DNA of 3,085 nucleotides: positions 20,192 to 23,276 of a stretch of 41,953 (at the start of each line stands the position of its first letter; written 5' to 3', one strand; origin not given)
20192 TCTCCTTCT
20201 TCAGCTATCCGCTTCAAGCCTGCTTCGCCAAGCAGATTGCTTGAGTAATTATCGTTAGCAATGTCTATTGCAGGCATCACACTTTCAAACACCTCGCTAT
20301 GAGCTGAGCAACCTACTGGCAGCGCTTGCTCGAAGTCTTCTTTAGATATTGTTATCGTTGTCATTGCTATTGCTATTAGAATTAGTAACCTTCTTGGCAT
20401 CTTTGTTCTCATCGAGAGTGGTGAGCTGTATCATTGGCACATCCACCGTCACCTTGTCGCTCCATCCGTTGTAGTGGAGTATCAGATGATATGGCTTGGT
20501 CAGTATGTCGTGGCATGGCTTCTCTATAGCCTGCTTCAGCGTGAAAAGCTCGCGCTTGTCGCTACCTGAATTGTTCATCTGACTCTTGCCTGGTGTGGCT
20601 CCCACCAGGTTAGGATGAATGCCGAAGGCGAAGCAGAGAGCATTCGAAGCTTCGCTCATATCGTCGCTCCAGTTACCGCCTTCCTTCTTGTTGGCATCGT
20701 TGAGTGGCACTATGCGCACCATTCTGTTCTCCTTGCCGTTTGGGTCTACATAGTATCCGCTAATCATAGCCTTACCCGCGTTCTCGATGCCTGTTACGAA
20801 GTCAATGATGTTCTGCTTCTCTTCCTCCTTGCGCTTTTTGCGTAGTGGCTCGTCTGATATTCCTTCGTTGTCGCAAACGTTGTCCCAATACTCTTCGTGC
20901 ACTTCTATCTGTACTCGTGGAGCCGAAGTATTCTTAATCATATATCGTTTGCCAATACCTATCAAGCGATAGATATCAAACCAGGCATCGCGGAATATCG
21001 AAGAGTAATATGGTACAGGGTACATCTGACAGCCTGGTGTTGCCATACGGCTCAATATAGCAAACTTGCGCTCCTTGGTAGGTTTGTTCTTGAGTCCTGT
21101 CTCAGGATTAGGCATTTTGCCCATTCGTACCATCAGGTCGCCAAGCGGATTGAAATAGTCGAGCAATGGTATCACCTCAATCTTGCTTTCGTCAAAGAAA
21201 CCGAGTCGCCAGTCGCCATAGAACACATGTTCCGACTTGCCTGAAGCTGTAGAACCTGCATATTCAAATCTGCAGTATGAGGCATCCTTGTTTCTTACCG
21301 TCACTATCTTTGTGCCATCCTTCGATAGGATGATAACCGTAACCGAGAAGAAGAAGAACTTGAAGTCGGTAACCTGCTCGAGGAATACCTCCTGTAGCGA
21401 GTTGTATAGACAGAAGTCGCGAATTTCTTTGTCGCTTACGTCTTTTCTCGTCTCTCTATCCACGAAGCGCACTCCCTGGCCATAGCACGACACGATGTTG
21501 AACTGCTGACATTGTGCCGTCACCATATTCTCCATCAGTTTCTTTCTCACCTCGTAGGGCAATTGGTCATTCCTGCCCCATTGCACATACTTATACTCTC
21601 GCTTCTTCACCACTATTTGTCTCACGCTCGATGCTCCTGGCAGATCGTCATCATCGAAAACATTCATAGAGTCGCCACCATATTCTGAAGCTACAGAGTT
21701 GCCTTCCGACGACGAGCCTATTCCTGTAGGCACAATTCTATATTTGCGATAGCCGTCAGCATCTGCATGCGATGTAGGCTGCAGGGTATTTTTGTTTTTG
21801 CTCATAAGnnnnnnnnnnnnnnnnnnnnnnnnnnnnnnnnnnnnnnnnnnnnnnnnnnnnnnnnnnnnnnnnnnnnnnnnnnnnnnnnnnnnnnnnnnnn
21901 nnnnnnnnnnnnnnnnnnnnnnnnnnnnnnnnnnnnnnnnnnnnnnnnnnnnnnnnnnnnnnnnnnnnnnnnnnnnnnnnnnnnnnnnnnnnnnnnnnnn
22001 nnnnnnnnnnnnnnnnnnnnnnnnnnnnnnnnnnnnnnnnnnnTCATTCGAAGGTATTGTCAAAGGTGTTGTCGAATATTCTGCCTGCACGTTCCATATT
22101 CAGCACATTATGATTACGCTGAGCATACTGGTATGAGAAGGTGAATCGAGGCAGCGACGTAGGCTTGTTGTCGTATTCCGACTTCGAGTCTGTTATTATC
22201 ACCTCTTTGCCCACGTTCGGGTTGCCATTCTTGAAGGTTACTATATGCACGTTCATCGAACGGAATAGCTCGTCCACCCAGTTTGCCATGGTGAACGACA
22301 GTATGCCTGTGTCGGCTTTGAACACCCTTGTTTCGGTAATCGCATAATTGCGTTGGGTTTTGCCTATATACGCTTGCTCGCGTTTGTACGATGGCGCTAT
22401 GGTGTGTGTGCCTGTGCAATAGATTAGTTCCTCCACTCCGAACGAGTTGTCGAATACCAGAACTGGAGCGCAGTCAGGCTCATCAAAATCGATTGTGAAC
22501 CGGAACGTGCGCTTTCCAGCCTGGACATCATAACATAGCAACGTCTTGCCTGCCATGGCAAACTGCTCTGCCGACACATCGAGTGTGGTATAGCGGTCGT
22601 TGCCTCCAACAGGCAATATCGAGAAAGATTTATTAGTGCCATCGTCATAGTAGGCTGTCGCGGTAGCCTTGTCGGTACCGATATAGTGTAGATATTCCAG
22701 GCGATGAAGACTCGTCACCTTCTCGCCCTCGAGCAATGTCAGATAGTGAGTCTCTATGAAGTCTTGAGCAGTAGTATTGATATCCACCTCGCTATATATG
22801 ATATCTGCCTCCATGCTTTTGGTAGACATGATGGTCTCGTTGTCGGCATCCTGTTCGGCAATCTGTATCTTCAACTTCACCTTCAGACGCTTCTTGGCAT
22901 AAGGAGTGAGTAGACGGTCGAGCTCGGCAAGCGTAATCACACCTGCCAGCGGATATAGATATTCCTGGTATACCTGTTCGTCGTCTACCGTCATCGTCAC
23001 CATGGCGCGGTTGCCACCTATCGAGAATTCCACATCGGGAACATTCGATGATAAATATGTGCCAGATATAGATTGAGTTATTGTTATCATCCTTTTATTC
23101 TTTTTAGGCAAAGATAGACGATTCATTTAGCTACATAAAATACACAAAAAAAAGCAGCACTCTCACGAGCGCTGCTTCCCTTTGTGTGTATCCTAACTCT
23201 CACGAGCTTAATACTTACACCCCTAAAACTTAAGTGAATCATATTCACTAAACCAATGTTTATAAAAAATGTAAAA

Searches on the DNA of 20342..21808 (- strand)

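Call 75: search_rna_families(sources=[L112, L213, L114, L101], threshold=gathering)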
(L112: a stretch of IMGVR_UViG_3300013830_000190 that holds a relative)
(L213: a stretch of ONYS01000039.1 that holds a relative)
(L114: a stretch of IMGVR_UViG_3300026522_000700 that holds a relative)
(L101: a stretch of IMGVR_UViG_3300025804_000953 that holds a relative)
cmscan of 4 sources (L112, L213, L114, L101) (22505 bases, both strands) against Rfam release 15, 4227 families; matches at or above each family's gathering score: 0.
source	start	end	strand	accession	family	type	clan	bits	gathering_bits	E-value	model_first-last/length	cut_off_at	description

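Call 84: search_rna_families(source=L112, start=560, end=980, threshold=evalue, max_evalue=5)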
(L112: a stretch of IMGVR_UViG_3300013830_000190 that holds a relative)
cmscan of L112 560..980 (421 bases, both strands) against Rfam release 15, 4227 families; matches with E-value up to 5: 2.
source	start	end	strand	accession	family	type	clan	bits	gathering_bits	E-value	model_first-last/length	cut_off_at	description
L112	653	755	+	RF02837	anti-hemB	Gene; sRNA;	-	17.9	49.5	0.085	1-81/81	no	Burkholderia RNA 7 (anti-hemB)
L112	589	669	+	RF03873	mir-3192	Gene; miRNA;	-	17.7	80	0.92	1-77/77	no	mir-3192 microRNA precursor family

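Call 85: search_rna_families(source=L046, start=2300, end=2720, threshold=evalue, max_evalue=5)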
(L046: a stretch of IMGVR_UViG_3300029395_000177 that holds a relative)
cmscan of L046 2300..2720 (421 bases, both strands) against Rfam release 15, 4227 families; matches with E-value up to 5: 0.
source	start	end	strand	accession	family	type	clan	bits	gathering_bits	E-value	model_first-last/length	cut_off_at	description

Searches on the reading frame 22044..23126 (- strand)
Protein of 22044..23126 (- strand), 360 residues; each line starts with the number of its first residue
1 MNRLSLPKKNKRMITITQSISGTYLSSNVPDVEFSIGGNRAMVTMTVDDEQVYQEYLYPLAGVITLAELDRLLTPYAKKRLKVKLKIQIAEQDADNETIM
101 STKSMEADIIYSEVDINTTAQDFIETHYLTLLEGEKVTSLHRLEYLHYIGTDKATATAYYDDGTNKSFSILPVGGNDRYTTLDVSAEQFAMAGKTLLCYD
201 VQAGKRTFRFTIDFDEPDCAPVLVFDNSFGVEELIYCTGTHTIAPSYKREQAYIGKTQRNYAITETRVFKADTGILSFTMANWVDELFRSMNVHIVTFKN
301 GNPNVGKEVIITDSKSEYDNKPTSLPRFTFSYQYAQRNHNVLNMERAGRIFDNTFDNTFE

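Call 9: search_protein_families(library=phrogs, proteins=[window:22044-23126:-], max_evalue=0.01)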
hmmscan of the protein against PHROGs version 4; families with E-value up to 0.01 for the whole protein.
window:22044-23126:- (360 aa): 0 families

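Call 10: search_protein_families(library=pfam, proteins=[window:22044-23126:-], max_evalue=0.01)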
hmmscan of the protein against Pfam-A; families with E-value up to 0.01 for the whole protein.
window:22044-23126:- (360 aa): 0 families

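Call 52: search_protein_families(library=ncbifam, proteins=[window:22044-23126:-], max_evalue=0.1)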
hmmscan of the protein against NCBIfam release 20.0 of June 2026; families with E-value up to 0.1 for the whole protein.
window:22044-23126:- (360 aa): 0 families

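Call 81: search_solved_structures(query=window:22044-23126:-, max_evalue=1)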
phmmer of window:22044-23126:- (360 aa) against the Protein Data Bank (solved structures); distinct sequences matched with E-value up to 1: 0.
